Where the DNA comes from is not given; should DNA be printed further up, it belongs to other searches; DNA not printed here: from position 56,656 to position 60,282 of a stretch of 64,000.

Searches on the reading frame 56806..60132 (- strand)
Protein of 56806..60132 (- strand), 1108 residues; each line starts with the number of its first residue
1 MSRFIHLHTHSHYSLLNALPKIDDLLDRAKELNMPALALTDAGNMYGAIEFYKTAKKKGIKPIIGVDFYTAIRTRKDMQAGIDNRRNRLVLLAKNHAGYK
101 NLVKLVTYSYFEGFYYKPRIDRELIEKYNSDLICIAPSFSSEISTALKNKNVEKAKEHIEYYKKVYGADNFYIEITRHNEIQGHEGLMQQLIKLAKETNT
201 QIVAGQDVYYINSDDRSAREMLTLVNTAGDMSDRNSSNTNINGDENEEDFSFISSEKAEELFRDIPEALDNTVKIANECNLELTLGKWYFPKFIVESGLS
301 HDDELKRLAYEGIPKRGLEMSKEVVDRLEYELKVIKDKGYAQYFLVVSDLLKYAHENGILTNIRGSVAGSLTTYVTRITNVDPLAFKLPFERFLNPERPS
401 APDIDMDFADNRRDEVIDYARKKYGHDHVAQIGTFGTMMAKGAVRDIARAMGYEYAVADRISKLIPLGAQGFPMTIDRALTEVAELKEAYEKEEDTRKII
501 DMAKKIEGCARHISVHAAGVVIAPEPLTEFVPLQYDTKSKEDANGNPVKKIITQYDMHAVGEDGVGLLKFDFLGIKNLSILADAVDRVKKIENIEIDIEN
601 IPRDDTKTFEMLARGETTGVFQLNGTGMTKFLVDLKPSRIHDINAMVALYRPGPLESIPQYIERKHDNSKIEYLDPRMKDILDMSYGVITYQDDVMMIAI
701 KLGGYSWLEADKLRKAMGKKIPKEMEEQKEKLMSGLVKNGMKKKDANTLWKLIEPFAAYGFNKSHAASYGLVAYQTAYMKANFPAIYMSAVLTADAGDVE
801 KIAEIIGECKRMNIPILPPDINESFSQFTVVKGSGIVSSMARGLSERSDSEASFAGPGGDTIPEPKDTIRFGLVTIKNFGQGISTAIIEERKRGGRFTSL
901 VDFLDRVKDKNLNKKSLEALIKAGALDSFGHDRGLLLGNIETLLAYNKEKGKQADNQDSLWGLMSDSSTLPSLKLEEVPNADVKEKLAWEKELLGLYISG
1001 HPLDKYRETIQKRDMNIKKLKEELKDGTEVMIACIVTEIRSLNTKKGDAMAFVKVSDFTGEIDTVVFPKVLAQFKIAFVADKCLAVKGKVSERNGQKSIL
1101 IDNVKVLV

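Call 47: search_protein_families(library=pfam, proteins=[window:56806-60132:-], max_evalue=0.00001)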
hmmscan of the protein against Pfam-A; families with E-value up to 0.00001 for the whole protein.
window:56806-60132:- (1108 aa): 5 families
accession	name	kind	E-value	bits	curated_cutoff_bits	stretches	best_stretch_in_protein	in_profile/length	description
PF07733.18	DNA_pol3_alpha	-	1.5e-91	307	23.9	1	304-574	2-260/260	Bacterial DNA polymerase III alpha NTPase domain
PF17657.6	DNA_pol3_finger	-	2e-55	187.1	22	1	577-740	1-166/166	Bacterial DNA polymerase III alpha subunit finger domain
PF02811.25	PHP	-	4.3e-54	183.7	26.4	1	6-178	1-164/164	PHP domain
PF14579.12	HHH_6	-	2.8e-26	92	25.6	1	814-933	2-87/90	Helix-hairpin-helix motif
PF01336.31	tRNA_anti-codon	-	3.9e-10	40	27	1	1035-1107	6-75/75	OB-fold nucleic acid binding domain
